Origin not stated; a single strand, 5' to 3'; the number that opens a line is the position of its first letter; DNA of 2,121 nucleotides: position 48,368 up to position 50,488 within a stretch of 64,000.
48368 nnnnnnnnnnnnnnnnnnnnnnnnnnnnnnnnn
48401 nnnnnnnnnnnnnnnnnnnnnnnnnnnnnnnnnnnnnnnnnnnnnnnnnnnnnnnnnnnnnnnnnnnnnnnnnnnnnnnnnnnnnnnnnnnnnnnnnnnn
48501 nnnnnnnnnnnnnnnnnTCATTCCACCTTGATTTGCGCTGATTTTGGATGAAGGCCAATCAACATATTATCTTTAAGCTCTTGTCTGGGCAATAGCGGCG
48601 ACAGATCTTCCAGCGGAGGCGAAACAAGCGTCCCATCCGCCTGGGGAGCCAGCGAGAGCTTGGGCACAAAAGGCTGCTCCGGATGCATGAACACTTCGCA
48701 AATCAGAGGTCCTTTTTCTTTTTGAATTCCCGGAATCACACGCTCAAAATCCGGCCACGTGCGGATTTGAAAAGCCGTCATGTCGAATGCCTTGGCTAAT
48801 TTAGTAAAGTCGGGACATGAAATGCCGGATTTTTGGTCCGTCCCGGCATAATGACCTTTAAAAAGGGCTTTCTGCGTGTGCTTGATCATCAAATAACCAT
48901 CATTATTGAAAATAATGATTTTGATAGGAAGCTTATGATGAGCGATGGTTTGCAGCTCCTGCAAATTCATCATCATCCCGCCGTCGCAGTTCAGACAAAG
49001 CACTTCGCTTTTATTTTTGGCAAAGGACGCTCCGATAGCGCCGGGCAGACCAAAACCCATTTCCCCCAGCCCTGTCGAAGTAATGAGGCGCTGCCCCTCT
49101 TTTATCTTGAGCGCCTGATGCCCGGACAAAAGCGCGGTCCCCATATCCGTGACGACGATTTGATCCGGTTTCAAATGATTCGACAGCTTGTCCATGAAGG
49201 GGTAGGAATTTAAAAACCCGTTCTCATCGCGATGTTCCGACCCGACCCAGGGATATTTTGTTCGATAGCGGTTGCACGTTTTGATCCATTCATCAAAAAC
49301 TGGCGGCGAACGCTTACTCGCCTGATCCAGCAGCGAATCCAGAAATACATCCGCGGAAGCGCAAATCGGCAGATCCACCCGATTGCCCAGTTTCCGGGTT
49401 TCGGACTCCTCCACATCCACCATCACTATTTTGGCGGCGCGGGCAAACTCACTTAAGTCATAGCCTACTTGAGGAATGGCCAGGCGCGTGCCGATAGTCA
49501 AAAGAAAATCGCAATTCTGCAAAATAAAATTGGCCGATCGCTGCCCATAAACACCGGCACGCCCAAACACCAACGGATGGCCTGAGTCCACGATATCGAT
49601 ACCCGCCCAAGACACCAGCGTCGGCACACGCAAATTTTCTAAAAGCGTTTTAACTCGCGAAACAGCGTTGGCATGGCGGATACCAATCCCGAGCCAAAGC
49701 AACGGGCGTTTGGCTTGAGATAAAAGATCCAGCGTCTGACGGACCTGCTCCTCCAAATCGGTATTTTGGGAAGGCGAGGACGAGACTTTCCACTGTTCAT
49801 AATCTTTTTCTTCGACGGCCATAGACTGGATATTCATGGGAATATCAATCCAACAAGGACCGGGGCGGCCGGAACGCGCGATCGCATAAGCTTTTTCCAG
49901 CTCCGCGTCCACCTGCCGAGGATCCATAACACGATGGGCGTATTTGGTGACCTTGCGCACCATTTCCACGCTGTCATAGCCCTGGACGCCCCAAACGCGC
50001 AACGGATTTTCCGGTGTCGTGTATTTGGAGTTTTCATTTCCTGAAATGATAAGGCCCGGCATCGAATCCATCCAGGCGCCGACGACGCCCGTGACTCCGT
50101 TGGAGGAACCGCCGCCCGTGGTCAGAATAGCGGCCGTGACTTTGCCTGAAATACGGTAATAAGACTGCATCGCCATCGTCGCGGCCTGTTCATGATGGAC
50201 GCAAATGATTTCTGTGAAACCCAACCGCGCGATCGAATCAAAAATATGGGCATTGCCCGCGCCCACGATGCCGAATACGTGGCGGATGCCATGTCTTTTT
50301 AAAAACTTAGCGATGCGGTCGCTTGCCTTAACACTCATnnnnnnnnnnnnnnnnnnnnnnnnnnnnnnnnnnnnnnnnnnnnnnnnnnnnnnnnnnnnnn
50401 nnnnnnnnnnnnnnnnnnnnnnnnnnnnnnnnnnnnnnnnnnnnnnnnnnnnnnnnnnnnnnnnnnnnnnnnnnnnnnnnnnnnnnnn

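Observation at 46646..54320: CDP-3,6-dideoxyhexose pathway coupled to a YerE-like ThDP enzyme and, unexpectedly, a DmpF/DmpG-like acetaldehyde dehydrogenase-aldolase pair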

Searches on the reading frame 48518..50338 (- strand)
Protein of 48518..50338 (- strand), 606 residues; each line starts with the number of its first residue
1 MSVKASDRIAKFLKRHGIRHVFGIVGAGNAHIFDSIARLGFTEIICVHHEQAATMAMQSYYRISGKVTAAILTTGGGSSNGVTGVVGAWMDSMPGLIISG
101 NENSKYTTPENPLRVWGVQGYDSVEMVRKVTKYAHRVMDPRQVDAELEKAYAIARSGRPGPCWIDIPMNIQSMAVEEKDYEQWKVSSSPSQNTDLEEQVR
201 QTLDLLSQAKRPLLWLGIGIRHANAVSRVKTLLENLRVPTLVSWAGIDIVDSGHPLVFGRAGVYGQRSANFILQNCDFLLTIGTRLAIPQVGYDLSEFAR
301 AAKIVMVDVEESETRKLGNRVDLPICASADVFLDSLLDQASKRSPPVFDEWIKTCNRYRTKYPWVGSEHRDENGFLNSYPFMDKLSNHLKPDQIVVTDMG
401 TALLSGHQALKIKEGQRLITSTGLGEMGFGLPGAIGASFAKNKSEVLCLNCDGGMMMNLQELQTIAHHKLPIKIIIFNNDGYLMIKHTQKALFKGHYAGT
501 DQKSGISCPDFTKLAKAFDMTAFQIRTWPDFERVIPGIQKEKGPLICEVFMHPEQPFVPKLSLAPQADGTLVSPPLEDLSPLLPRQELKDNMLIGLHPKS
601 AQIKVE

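Call 4: search_protein_families(library=pfam, proteins=[window:48518-50338:-])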
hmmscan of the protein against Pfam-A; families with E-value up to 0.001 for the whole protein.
window:48518-50338:- (606 aa): 3 families
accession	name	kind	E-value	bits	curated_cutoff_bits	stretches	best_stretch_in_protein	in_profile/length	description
PF02775.26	TPP_enzyme_C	-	3.7e-36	124.7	21.9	1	398-549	1-151/151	Thiamine pyrophosphate enzyme, C-terminal TPP binding domain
PF00205.28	TPP_enzyme_M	-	6.8e-28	97.5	30.4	1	200-336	2-137/137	Thiamine pyrophosphate enzyme, central domain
PF02776.23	TPP_enzyme_N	-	1.8e-24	86.2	26.8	1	4-108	2-106/119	Thiamine pyrophosphate enzyme, N-terminal TPP binding domain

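Call 5: search_protein_families(library=ncbifam, proteins=[window:48518-50338:-])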
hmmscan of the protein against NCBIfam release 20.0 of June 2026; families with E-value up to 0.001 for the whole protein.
window:48518-50338:- (606 aa): 54 families (the best 25 are shown)
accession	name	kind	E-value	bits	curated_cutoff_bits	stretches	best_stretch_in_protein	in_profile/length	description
TIGR00118.1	acolac_lg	equivalog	1.1e-107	360.8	538.35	1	4-559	2-542/557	biosynthetic-type acetolactate synthase large subunit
NF006524.0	PRK08978.1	equivalog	9.6e-106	354.2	738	1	6-556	4-529/548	acetolactate synthase 2 catalytic subunit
NF006319.0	PRK08527.1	equivalog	2.8e-96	323.2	905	1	3-546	4-533/565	acetolactate synthase large subunit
NF006016.1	PRK08155.1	equivalog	1.8e-94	317.1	870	1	5-559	5-540/554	acetolactate synthase large subunit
NF005651.0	PRK07418.1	subfamily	1.7e-93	313.9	942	1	9-555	25-563/617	acetolactate synthase large subunit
NF004919.0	PRK06276.1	equivalog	4.4e-93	312.6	866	1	4-555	2-542/582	acetolactate synthase large subunit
NF004710.0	PRK06048.1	equivalog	4e-91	306.2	976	1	3-559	8-545/561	acetolactate synthase large subunit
NF005824.0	PRK07710.1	equivalog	7.3e-89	298.6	976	1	10-559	24-556/573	acetolactate synthase large subunit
NF005228.0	PRK06725.1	equivalog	1.1e-87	294.6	991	1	4-555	17-549/571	acetolactate synthase large subunit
NF005860.0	PRK07789.1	equivalog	6.9e-86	288.9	881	1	4-537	35-563/615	acetolactate synthase large subunit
NF005058.0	PRK06466.1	equivalog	5.2e-83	279.4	951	1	5-532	6-527/574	acetolactate synthase 3 large subunit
NF005409.0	PRK06965.1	equivalog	1e-81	275.1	1035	1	7-534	25-543/587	acetolactate synthase 3 catalytic subunit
NF005584.0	PRK07282.1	equivalog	1.3e-81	274.9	970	1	5-552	12-541/566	acetolactate synthase large subunit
NF006525.0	PRK08979.1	equivalog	5.6e-79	266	1084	1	6-530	7-523/572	acetolactate synthase 3 large subunit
NF006581.0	PRK09107.1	equivalog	9.9e-79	265.2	974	1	8-552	16-554/595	acetolactate synthase 3 large subunit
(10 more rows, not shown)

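Call 7: search_solved_structures(query=window:48518-50338:-, max_evalue=1e-30)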
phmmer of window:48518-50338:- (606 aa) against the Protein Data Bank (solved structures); distinct sequences matched with E-value up to 1e-30: 62 (the best 60 are shown).
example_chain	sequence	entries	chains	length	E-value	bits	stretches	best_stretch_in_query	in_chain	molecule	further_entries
8rph_A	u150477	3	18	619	3.5e-247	824.7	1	3-601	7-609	Thiamine pyrophosphate-binding protein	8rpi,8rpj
5ahk_A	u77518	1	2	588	7.7e-78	265.5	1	3-563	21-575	ACETOLACTATE SYNTHASE II, LARGE SUBUNIT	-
6lpi_A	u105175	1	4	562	7e-71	242.5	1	7-561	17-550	Acetolactate synthase isozyme 1 large subunit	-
3e9y_A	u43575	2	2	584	3.3e-58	200.7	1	4-559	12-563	Acetolactate synthase, chloroplastic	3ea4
7u25_A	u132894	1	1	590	3.5e-58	200.6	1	4-559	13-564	Acetolactate synthase, chloroplastic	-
7stq_A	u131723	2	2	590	4.7e-58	200.2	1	4-559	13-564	Acetolactate synthase, chloroplastic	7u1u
6u9h_A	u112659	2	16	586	6.4e-58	199.7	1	4-559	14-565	Acetolactate synthase, chloroplastic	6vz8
1ybh_A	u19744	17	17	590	6.4e-58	199.7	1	4-559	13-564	Acetolactate synthase, chloroplast | Acetolactate synthase | Acetolactate synthase, chloroplastic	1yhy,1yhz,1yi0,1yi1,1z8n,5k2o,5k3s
8et5_A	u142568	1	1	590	6.6e-58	199.7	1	4-560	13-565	Acetolactate synthase, chloroplastic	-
7tzz_A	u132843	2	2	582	1.3e-57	198.7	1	4-559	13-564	Acetolactate synthase, chloroplastic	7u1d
1jsc_A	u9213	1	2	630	2.6e-57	197.7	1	11-562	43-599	ACETOHYDROXY-ACID SYNTHASE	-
6u9d_A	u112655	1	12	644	2.8e-57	197.6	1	11-562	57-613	Acetolactate synthase catalytic subunit, mitochondrial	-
1n0h_A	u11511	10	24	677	3.3e-57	197.4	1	11-562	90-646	Acetolactate synthase | Acetolactate synthase, mitochondrial | Acetolactate synthase catalytic subunit, mitochondrial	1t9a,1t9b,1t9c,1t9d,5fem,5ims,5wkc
6dek_A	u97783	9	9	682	3.2e-54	187.5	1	11-564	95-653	Acetolactate synthase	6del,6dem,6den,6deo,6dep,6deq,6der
9yjz_A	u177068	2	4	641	4.7e-53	183.7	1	12-562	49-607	Acetolactate synthase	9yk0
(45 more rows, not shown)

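Call 12: search_solved_structures(query=window:48518-50338:-, max_evalue=1e-70, show_alignments=2)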
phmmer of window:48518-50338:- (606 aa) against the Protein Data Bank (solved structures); distinct sequences matched with E-value up to 1e-70: 3.
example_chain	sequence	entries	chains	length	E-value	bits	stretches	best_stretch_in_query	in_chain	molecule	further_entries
8rph_A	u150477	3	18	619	3.5e-247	824.7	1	3-601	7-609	Thiamine pyrophosphate-binding protein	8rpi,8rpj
5ahk_A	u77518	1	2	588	7.7e-78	265.5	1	3-563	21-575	ACETOLACTATE SYNTHASE II, LARGE SUBUNIT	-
6lpi_A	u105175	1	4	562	7e-71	242.5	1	7-561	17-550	Acetolactate synthase isozyme 1 large subunit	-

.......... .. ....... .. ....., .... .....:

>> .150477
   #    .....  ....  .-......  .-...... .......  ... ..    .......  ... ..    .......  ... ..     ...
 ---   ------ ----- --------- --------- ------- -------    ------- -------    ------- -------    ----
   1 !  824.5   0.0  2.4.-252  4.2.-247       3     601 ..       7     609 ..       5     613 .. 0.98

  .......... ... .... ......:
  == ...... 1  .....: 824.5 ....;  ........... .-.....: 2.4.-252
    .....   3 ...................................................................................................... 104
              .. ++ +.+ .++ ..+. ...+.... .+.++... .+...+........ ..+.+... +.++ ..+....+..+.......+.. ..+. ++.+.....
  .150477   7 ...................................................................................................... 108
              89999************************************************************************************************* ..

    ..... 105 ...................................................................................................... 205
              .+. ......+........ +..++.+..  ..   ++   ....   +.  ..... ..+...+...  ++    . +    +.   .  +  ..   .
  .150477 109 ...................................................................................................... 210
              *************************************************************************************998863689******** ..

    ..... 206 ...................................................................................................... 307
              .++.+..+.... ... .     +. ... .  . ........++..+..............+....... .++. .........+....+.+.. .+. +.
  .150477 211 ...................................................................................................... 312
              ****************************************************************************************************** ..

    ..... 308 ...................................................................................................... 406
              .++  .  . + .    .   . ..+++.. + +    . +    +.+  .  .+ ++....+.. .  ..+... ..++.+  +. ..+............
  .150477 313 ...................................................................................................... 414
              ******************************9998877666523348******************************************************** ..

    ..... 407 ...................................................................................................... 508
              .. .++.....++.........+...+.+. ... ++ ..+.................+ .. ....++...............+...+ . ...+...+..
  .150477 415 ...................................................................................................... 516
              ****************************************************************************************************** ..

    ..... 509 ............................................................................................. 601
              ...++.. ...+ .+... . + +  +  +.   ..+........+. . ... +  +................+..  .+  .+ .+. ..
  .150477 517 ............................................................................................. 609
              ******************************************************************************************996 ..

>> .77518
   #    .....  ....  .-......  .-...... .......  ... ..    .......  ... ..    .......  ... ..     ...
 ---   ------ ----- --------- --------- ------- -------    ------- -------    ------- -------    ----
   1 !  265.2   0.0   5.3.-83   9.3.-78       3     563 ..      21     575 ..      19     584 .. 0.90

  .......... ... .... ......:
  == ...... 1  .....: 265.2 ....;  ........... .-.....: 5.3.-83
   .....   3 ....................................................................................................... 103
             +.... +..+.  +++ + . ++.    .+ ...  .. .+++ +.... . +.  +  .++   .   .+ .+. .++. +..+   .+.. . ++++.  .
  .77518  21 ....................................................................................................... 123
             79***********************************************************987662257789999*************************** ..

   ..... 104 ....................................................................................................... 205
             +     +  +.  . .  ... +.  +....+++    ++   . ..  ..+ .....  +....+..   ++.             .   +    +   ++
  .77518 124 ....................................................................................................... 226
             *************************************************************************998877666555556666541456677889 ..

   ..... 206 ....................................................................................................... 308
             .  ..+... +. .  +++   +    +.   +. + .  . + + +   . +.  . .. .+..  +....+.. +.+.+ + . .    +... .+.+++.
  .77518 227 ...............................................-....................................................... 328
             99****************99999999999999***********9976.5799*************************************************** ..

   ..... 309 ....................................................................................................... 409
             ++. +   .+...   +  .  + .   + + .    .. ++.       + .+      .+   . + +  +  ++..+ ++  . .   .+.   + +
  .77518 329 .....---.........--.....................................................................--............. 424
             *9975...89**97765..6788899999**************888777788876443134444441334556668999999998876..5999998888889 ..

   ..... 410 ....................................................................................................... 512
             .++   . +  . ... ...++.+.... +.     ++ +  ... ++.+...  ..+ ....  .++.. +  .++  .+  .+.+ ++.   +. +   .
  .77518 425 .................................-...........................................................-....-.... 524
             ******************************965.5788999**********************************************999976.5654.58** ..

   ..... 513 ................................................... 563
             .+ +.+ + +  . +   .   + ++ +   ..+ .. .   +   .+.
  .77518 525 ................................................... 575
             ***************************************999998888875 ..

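Call 14: find_homologous_proteins(query=window:48518-50338:-, max_evalue=1e-50)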
Query window:48518-50338:- (606 aa): 6388 proteins with E <= 1e-50 among 8000 candidates; the best 120 are listed.
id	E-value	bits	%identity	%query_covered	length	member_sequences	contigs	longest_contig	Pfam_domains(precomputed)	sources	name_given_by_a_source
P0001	0.0e+0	1397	100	100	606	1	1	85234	PF02775.27,PF02776.24,PF00205.29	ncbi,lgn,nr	ncbi:MAG: thiamine pyrophosphate-binding protein [Candidatus Omnitrophica bacterium]|nr:thiamine pyr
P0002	0.0e+0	1018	71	100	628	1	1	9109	PF02775.27,PF02776.24,PF00205.29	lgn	-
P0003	9.3e-296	1000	69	100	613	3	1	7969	PF02775.27,PF02776.24,PF00205.29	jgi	jgi:acetolactate synthase-1/2/3 large subunit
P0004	6.4e-294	994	70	100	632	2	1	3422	PF02775.27,PF02776.24,PF00205.29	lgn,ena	-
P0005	1.0e-291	987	70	99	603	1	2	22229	PF02775.27,PF02776.24,PF00205.29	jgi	-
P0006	4.3e-289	978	68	100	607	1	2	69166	PF02775.27,PF02776.24,PF00205.29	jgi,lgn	jgi:acetolactate synthase-1/2/3 large subunit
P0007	7.0e-289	977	69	100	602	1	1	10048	PF02775.27,PF02776.24,PF00205.29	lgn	-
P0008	1.5e-288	976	68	100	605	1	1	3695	PF02775.27,PF02776.24,PF00205.29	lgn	-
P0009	1.7e-288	976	69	100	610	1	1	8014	PF02775.27,PF02776.24,PF00205.29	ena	-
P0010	9.5e-288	974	67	100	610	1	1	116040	PF02775.27,PF02776.24,PF00205.29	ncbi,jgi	jgi:acetolactate synthase-1/2/3 large subunit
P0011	2.6e-287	972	68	100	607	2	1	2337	PF02775.27,PF02776.24,PF00205.29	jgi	jgi:acetolactate synthase I/II/III large subunit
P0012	5.8e-287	971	69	100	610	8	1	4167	PF02775.27,PF02776.24,PF00205.29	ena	-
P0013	1.8e-286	969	68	100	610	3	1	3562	PF02775.27,PF02776.24,PF00205.29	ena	-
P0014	1.0e-285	967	68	99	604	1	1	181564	PF02775.27,PF02776.24,PF00205.29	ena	-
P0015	1.4e-285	966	68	100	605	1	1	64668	PF02775.27,PF02776.24,PF00205.29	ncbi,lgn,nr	ncbi:MAG: thiamine pyrophosphate-binding protein [Anaerolineaceae bacterium]|nr:thiamine pyrophospha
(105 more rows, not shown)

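Call 16: find_related_loci(query=A1, collection=genome_contigs, flank=10000)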
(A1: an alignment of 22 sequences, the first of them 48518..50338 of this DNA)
Query A1 (606 aa) in genome_contigs; peptide patterns used: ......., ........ (x = any residue, [..] = any of these).
264 stretches matched a pattern; 222 encode a relative of the query (tblastn E <= 1e-3); the best 80 are kept; 80 distinct loci.
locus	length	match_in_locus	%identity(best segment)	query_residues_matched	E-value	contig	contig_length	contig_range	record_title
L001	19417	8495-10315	76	1-605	0e+0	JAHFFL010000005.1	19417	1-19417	MAG: Candidatus Omnitrophota bacterium isolate nzgw291 NODE_3799_length_19418_cov_3.527129, whole genome shotgun sequenc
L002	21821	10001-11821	67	1-605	0e+0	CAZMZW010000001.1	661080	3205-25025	MAG TPA_asm: uncultured Anaerolineaceae bacterium isolate SRP302447_co4_525 genome assembly, contig: NODE_17_length_6610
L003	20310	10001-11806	67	1-603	0e+0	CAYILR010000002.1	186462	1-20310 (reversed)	MAG TPA_asm: uncultured Bacteriovoracaceae bacterium isolate ERP119705_co22_306 genome assembly, contig: NODE_18_length_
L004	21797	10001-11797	68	3-605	0e+0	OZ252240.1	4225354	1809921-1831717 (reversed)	MAG: Capsulimonadaceae bacterium isolate a2a86edc-45d1-4d9d-aabf-dbb7e56cb6e1 genome assembly, chromosome: 1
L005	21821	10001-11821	66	1-604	0e+0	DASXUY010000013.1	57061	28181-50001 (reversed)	MAG TPA_asm: Capsulimonadaceae bacterium isolate SMAG_U4730 k141_267190, whole genome shotgun sequence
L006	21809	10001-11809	68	3-605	0e+0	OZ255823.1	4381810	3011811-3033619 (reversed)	MAG: Capsulimonadaceae bacterium isolate 0e0e4994-cba3-4c6d-b89d-4184e066f449 genome assembly, chromosome: 1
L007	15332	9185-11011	65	3-603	0e+0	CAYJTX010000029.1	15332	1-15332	MAG TPA_asm: uncultured Bacteriovoracaceae bacterium isolate ERP125453_co1_289 genome assembly, contig: NODE_4013_length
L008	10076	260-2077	65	1-604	0e+0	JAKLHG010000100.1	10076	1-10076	MAG: Candidatus Hydrogenedentota bacterium isolate RA.bin58 RA.bin58_100, whole genome shotgun sequence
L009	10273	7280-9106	66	4-605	0e+0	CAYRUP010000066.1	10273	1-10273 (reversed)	MAG TPA_asm: uncultured Coxiellaceae bacterium isolate SRP200132_co1_478 genome assembly, contig: NODE_11562_length_1027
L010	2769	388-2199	68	2-604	0e+0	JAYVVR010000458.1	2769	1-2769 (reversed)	MAG: Armatimonadota bacterium isolate GL79_UP_metabinner_7 GL79_UP_metabinner_7_457, whole genome shotgun sequence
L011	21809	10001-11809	68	3-605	0e+0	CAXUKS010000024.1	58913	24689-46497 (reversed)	MAG TPA_asm: uncultured Armatimonadales bacterium isolate public_SRR11456914_metawrap_bin.21 genome assembly, contig: pu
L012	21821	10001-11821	66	1-606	0e+0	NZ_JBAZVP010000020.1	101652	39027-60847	MAG: Mucilaginibacter sp. isolate SO_2017_GW1_255 NODE_1356_length_101652_cov_4.027530_OW334_2017, whole genome shotgun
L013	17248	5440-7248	67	1-600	0e+0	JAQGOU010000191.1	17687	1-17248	MAG: Verrucomicrobiales bacterium isolate RYN_621 scaffold_252831, whole genome shotgun sequence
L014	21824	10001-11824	68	1-604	0e+0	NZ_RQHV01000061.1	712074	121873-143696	Leptospira ilyithenensis strain 201400974 NODE_1_covk_41.3873_covr_81.29_cutoff_51, whole genome shotgun sequence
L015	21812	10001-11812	64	1-603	0e+0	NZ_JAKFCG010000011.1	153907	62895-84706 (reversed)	MAG: Sphingomonas sp. isolate LC015 contig-124_52, whole genome shotgun sequence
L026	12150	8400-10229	64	2-605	0e+0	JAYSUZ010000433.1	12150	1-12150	MAG: Cytophagales bacterium isolate GFS_12693 GFS_12693_432, whole genome shotgun sequence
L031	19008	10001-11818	63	1-604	0e+0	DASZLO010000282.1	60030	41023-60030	MAG TPA_asm: Bryobacteraceae bacterium isolate SMAG_U5866 k141_4904486, whole genome shotgun sequence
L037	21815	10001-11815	64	3-604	0e+0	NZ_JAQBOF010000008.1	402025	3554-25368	MAG: Mucilaginibacter sp. isolate RYN_313 scaffold_123281, whole genome shotgun sequence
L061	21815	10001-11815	63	3-603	0e+0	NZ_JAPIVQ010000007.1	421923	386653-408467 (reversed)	Pedobacter sp. PLR pedobacter_sp._PLR_contig_7, whole genome shotgun sequence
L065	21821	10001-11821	62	2-604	0e+0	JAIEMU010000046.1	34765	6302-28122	MAG: Sphingobacteriaceae bacterium isolate co.spades.CONCOCT.2.5kb_130 c_000000000009, whole genome shotgun sequence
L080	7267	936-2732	62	3-600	0e+0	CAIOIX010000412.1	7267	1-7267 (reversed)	MAG: uncultured beta proteobacterium isolate D14_bin-1168 genome assembly, contig: bin-1168:412/477, whole genome shotgu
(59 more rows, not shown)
